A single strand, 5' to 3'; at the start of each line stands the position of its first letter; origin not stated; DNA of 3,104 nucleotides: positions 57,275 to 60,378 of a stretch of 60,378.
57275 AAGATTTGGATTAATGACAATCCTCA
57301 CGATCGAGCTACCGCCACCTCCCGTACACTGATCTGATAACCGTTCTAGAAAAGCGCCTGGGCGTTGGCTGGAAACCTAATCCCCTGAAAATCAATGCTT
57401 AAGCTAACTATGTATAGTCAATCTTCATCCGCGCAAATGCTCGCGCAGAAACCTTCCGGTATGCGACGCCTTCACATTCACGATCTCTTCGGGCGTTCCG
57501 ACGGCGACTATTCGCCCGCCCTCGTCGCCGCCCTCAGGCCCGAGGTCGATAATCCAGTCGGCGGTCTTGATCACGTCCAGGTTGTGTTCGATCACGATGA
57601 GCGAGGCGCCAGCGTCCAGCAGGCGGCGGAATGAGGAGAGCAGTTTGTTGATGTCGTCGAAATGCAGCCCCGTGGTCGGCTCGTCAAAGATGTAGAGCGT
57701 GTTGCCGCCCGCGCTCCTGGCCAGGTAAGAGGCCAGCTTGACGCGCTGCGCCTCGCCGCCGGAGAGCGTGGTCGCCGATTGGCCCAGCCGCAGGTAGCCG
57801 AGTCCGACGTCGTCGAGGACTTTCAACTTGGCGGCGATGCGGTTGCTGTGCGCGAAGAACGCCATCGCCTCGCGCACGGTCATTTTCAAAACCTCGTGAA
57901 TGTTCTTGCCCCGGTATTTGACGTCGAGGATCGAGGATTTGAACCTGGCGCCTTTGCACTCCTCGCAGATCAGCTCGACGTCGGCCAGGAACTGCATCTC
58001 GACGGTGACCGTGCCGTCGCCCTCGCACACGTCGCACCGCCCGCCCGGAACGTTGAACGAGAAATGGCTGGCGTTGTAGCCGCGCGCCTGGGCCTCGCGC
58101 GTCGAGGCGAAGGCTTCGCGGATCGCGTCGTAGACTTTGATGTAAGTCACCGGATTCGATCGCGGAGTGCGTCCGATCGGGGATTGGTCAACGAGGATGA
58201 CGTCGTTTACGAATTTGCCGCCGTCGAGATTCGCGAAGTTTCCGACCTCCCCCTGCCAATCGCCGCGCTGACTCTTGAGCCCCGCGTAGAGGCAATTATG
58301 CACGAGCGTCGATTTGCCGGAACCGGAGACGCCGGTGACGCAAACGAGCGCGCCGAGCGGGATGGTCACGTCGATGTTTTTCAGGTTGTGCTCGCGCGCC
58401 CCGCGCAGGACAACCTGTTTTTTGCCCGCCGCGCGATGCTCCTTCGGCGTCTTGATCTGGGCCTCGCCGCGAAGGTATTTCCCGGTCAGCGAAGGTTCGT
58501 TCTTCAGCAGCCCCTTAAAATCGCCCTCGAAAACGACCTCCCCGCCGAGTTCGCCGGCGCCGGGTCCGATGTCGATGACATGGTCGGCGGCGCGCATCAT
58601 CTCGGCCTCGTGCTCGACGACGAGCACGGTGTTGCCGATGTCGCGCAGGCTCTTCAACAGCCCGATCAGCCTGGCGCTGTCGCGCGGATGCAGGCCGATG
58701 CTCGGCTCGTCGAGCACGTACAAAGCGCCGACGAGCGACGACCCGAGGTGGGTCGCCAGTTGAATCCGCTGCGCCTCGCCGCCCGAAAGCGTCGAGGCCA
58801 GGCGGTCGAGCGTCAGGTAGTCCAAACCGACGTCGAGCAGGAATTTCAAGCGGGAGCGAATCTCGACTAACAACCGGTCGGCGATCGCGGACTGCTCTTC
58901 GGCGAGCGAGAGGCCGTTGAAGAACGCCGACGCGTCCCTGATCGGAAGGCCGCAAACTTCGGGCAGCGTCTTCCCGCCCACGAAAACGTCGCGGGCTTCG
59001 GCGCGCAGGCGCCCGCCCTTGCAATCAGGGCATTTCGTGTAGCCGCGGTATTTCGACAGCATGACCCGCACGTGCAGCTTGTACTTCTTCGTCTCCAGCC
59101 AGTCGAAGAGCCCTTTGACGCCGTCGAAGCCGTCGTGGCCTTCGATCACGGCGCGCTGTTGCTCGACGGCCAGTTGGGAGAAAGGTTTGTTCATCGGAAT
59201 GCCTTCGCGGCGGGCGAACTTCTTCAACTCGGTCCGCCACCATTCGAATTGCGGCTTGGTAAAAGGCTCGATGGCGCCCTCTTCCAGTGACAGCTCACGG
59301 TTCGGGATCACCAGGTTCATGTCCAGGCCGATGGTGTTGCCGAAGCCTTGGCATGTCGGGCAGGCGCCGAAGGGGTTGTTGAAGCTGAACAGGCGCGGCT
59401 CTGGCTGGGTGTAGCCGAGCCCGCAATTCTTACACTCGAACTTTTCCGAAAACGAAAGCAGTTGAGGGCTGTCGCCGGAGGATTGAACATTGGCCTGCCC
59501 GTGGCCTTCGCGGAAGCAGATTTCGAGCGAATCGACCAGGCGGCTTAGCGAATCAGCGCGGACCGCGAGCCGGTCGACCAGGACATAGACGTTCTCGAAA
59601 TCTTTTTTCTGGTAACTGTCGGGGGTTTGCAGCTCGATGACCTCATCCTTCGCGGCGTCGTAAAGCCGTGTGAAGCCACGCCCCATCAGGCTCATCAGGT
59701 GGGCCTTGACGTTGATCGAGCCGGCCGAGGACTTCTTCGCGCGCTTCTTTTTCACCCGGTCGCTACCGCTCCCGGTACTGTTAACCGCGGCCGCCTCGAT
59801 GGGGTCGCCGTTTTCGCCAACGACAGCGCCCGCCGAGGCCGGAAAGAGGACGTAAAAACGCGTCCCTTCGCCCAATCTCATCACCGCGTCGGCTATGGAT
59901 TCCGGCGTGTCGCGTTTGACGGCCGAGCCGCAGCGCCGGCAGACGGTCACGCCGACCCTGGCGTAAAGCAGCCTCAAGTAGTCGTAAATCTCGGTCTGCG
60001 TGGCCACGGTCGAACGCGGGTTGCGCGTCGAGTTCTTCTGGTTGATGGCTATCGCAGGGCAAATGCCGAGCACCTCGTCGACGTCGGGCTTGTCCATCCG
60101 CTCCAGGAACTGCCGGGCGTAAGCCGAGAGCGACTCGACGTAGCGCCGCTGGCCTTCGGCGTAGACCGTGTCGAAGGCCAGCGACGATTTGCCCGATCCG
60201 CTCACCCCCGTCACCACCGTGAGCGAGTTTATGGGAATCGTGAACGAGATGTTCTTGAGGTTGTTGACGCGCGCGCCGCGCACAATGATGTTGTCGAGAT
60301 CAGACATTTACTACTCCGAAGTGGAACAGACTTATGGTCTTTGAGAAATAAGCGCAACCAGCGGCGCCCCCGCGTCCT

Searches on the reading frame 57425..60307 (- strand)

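Call 77: search_protein_families(library=ncbifam, proteins=[window:57425-60307:-], max_evalue=1e-10)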
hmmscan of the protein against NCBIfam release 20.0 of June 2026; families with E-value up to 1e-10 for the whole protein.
window:57425-60307:- (960 aa): 112 families (the best 25 are shown)
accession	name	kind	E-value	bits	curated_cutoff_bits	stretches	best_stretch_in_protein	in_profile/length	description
NF001503.0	PRK00349.1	equivalog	0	1210.9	1147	2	201-958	165-941/943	excinuclease ABC subunit UvrA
TIGR00630.1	uvra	equivalog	0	1151.8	729.8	2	200-942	160-923/924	excinuclease ABC subunit UvrA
NF001885.0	PRK00635.1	equivalog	1.1e-194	649.4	3054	2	239-958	197-919/1809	excinuclease ABC subunit A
TIGR02857.1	CydD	equivalog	1.7e-35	123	435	1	825-922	435-529/529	thiol reductant ABC exporter subunit CydD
TIGR03608.1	L_ocin_972_ABC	subfamily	1.1e-34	119.7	254.85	2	820-922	108-206/206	putative bacteriocin export ABC transporter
TIGR04521.1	ECF_ATPase_2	equivalog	5.5e-34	117.5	330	1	829-944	126-234/279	energy-coupling factor transporter ATPase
NF040873.1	AztA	equivalog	7.9e-33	113.6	220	1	489-579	103-190/191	zinc ABC transporter ATP-binding protein AztA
TIGR02673.1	FtsE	equivalog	6.5e-31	107.7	264.85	0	492-576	124-205/214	cell division ATP-binding protein FtsE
TIGR04520.1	ECF_ATPase_1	equivalog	7.2e-29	101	315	0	829-945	119-226/269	energy-coupling factor transporter ATPase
NF010068.0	PRK13548.1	equivalog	1e-28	100.2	261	1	803-945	96-233/261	heme ABC transporter ATP-binding protein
TIGR03873.1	F420-0_ABC_ATP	hypoth_equivalog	8.3e-28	97.3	372.4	0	843-943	133-225/256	putative F420-0 ABC transporter ATP-binding protein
TIGR02315.1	ABC_phnC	equivalog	1.6e-27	96.5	266.1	0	808-922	108-219/243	phosphonate ABC transporter ATP-binding protein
NF010153.0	PRK13631.1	equivalog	2.8e-25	89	463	0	829-943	158-264/320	cobalt transporter ATP-binding subunit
NF007027.0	PRK09493.1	equivalog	2.8e-24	85.8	379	0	828-950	118-231/240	glutamine ABC transporter ATP-binding protein GlnQ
NF053840.1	MnTportMntADein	equivalog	7.3e-24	84.6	400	0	843-943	129-220/240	manganese ABC transporter ATP-binding protein MntA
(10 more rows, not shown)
